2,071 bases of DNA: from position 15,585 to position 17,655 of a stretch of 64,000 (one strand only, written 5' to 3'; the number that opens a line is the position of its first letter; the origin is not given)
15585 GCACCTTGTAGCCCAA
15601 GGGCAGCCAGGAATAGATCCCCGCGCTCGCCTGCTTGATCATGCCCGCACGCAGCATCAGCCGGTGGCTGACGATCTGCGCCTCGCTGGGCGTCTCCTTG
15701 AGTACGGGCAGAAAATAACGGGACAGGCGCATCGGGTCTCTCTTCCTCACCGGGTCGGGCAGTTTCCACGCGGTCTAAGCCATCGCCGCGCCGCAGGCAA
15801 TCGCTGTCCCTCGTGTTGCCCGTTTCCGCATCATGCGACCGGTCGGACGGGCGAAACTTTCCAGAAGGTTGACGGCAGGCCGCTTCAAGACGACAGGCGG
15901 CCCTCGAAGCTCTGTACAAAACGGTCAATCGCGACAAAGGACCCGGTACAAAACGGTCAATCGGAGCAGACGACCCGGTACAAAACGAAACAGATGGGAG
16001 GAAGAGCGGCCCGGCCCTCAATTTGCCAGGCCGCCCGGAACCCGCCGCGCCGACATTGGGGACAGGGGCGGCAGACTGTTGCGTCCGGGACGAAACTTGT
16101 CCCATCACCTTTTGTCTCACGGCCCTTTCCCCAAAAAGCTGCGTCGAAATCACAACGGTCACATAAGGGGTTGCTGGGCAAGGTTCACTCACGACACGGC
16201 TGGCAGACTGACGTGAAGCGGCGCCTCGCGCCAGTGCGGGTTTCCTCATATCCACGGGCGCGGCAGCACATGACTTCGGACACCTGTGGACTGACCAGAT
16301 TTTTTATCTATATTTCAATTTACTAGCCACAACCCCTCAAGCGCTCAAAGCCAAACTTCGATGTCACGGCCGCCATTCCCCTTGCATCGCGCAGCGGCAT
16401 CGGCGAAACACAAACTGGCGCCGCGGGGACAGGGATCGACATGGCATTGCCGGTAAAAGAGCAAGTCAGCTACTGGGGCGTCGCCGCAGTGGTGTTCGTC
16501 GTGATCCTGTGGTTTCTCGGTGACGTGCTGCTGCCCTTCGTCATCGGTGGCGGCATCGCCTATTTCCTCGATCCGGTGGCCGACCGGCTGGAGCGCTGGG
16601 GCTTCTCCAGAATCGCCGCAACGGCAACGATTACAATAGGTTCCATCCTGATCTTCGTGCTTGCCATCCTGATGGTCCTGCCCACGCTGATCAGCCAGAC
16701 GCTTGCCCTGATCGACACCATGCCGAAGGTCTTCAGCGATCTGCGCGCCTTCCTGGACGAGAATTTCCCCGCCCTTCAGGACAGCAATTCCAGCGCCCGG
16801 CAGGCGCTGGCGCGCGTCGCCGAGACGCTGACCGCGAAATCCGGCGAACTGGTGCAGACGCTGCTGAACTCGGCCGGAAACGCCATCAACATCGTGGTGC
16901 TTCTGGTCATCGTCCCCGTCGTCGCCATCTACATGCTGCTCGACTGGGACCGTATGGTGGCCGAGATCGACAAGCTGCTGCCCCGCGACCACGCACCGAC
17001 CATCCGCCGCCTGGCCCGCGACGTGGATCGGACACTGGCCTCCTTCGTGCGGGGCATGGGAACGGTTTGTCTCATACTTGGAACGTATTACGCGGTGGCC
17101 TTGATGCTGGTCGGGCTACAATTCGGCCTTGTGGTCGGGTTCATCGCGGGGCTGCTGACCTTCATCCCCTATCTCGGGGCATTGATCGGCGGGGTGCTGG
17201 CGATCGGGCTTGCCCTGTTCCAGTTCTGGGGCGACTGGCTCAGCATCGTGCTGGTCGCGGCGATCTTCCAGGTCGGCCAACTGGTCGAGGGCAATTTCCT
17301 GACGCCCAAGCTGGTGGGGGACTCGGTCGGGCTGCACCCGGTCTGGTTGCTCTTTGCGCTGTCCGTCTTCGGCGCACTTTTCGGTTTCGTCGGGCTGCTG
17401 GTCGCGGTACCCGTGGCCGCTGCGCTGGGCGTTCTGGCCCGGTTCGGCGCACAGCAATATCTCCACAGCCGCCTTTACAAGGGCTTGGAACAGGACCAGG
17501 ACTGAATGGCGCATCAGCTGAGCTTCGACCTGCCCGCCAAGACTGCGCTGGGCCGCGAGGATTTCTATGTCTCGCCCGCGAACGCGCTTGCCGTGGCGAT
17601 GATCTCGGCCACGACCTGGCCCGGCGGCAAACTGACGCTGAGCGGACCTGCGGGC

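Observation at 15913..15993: Phased triplet of an AT-rich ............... motif (array locus 1 of 3) in the 708-nt proS-perM gap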

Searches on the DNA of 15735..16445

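Call 80: search_rna_families(source=window, start=15735, end=16445, threshold=evalue, max_evalue=1)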
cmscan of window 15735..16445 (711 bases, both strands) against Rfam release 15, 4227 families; matches with E-value up to 1: 0.
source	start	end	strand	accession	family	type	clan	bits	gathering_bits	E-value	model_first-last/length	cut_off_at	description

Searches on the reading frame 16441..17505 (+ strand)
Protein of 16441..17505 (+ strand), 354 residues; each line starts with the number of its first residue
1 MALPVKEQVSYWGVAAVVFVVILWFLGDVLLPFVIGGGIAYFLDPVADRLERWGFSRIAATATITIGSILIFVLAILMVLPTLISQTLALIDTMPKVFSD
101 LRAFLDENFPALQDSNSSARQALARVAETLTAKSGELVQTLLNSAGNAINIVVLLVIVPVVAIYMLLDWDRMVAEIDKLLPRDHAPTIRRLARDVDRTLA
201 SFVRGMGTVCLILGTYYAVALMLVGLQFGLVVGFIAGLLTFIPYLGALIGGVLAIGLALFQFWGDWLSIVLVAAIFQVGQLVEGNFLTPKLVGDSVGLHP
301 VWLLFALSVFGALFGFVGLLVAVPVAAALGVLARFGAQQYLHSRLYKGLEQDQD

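Call 22: find_encoding_contigs(protein=window:16441-17505:+, flank=1500, max_places=4)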
Protein window:16441-17505:+ (354 aa): no gene with exactly this product is on record in the collection.

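Call 42: find_related_loci(query=window:16441-17505:+, collection=metagenome_contigs, flank=3000)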
Query window:16441-17505:+ (354 aa) in metagenome_contigs; peptide patterns used: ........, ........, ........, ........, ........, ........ (x = any residue, [..] = any of these).
600 stretches matched a pattern (row limit reached: there are more); 560 encode a relative of the query (tblastn E <= 1e-3); the best 80 are kept; 80 distinct loci.
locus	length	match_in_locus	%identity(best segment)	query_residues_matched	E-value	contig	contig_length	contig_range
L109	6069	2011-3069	72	1-354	9e-170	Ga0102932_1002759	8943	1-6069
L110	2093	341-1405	70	1-354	3e-179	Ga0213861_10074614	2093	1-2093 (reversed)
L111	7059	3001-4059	70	1-354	2e-165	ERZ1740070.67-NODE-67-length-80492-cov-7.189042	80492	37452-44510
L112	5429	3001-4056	71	1-352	7e-165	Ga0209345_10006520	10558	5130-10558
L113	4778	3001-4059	70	1-354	2e-166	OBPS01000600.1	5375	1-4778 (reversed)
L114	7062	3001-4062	68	1-354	2e-163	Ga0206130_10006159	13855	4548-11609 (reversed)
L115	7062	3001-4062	68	1-354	2e-163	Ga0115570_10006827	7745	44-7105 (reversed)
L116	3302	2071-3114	70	1-348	6e-171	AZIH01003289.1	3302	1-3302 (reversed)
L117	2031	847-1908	69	1-354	1e-175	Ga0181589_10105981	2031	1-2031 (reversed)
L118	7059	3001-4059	68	1-354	7e-163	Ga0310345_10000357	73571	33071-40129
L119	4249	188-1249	69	1-354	1e-164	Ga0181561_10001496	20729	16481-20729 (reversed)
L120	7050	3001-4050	69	1-350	4e-163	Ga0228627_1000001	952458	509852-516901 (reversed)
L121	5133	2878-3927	69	1-350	2e-165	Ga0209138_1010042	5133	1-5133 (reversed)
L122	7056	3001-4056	70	1-352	1e-161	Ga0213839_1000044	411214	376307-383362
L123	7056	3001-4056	70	1-352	1e-161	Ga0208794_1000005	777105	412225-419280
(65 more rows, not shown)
